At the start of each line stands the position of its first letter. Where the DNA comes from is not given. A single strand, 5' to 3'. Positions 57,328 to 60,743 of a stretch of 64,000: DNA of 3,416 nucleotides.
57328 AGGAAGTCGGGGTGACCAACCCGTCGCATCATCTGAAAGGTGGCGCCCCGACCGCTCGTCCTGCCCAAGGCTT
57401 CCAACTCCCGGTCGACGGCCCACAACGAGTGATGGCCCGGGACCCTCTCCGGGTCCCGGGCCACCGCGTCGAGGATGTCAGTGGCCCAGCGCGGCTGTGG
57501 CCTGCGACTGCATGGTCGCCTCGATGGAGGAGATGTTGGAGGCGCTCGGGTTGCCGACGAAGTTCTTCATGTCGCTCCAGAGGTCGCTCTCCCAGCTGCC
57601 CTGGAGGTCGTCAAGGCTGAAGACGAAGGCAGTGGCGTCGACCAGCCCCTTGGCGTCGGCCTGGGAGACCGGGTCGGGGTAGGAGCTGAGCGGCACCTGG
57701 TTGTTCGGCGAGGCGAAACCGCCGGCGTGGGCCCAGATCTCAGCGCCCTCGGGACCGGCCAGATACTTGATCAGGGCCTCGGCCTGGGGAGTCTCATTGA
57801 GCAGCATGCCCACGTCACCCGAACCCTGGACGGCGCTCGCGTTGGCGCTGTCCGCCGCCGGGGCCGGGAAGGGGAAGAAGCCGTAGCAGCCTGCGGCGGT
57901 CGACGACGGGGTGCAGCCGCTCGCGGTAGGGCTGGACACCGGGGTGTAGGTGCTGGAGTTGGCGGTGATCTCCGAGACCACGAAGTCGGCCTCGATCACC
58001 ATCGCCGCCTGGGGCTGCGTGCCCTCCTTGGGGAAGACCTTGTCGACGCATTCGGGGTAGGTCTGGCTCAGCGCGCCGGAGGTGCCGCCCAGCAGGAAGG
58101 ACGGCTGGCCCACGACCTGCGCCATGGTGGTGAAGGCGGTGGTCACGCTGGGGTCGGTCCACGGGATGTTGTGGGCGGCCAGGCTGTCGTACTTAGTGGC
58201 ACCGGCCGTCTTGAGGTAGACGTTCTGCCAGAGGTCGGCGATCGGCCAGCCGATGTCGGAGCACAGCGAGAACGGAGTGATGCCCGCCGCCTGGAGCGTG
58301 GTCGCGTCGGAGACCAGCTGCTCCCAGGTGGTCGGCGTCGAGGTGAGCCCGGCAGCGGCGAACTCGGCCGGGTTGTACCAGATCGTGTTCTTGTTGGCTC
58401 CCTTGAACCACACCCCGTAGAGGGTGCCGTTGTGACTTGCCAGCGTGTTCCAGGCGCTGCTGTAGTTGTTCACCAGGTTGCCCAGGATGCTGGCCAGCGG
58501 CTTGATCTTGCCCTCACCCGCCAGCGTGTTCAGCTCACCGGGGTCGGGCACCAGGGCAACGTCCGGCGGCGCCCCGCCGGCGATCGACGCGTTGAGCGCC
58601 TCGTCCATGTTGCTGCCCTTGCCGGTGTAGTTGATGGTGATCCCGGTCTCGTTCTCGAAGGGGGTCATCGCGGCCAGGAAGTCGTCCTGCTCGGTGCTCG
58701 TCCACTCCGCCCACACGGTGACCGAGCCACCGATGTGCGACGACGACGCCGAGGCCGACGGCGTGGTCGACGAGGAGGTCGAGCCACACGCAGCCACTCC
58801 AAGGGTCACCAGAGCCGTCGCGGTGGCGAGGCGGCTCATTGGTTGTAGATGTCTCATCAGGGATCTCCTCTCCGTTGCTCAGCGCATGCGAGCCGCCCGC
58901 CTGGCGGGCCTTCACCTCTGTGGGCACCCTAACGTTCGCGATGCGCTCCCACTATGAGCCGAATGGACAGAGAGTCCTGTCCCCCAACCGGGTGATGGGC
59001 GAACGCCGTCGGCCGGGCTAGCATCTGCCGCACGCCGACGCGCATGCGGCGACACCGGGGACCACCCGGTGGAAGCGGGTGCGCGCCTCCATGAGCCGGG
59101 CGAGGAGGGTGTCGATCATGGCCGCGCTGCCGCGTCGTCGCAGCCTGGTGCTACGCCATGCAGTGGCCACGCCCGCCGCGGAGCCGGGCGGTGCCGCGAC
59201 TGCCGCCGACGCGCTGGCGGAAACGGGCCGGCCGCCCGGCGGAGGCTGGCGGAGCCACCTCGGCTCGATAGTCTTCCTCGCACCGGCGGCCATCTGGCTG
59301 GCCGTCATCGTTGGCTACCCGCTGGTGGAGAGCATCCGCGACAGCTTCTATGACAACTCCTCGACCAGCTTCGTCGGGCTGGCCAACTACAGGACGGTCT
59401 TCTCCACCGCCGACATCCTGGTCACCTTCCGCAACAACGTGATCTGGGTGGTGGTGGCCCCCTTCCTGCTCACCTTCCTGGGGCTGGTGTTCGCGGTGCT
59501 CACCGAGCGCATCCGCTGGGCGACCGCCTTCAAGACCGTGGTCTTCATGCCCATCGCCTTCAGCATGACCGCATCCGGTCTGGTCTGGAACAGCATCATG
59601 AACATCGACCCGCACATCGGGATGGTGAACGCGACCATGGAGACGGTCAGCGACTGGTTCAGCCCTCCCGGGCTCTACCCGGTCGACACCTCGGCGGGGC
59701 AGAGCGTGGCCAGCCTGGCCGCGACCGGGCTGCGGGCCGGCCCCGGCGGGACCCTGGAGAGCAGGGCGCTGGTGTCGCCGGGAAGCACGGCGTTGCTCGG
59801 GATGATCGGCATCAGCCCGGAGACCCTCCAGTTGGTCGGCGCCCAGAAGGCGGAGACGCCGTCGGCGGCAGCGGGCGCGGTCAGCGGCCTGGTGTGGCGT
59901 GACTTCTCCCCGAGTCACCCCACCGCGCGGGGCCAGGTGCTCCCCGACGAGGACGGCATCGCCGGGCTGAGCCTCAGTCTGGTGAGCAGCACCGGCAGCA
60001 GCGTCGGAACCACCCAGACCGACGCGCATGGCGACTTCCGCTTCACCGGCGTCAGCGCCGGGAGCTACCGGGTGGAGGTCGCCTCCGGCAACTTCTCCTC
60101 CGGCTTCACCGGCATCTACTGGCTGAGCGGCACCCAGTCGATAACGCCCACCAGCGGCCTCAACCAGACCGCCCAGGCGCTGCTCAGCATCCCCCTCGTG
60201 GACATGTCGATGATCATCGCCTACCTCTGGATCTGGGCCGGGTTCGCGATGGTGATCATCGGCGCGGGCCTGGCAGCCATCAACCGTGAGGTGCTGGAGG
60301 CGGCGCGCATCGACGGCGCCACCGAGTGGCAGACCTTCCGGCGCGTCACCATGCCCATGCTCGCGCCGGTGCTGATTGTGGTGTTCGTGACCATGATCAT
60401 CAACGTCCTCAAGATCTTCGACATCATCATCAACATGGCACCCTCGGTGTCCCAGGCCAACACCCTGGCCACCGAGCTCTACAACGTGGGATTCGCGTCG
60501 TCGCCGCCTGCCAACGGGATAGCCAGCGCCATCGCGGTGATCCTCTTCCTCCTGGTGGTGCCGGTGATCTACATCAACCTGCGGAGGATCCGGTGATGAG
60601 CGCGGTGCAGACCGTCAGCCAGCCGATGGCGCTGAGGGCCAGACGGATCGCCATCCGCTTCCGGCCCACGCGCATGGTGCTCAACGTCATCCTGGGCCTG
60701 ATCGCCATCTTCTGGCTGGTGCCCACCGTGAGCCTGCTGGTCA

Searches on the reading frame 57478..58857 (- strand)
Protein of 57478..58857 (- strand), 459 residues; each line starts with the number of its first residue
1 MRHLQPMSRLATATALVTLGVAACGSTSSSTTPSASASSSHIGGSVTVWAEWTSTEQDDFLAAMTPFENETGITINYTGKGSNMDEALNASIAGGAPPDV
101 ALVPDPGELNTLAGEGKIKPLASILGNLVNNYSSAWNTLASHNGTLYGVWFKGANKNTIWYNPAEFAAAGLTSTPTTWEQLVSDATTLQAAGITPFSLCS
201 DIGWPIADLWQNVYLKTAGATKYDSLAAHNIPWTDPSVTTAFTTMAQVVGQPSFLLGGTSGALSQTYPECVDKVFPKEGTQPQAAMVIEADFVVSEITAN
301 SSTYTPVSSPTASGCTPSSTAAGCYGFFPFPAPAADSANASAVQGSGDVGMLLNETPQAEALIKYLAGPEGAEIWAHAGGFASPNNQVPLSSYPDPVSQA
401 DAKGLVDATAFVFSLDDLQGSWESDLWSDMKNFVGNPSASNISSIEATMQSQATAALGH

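Call 44: search_protein_families(library=pfam, proteins=[window:57478-58857:-], max_evalue=0.0001)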
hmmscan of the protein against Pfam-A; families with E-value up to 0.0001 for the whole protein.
window:57478-58857:- (459 aa): 3 families
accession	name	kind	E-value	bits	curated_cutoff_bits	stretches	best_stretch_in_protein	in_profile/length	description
PF01547.30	SBP_bac_1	-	4.5e-22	79.9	26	1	55-226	9-180/307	Bacterial extracellular solute-binding protein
PF13416.11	SBP_bac_8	-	1.3e-12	48.6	27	1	62-395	1-268/279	Bacterial extracellular solute-binding protein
PF13531.11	SBP_bac_11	-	1e-08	35.7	25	0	65-126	18-71/227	Bacterial extracellular solute-binding protein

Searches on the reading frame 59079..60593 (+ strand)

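Call 44: search_protein_families(library=pfam, proteins=[window:59079-60593:+], max_evalue=0.0001)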
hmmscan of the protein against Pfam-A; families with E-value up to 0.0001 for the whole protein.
window:59079-60593:+ (505 aa): 3 families
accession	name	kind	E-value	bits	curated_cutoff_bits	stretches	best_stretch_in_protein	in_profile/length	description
PF00528.27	BPD_transp_1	-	1.7e-17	64.2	26.4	1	375-498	53-175/184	Binding-protein-dependent transport system inner membrane component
PF17210.9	SdrD_B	-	1.4e-09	38.5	29.7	1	289-336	19-66/112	SdrD B-like domain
PF13620.12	CarboxypepD_reg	-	1.5e-08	35.3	32.3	1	284-341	3-61/82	Carboxypeptidase regulatory-like domain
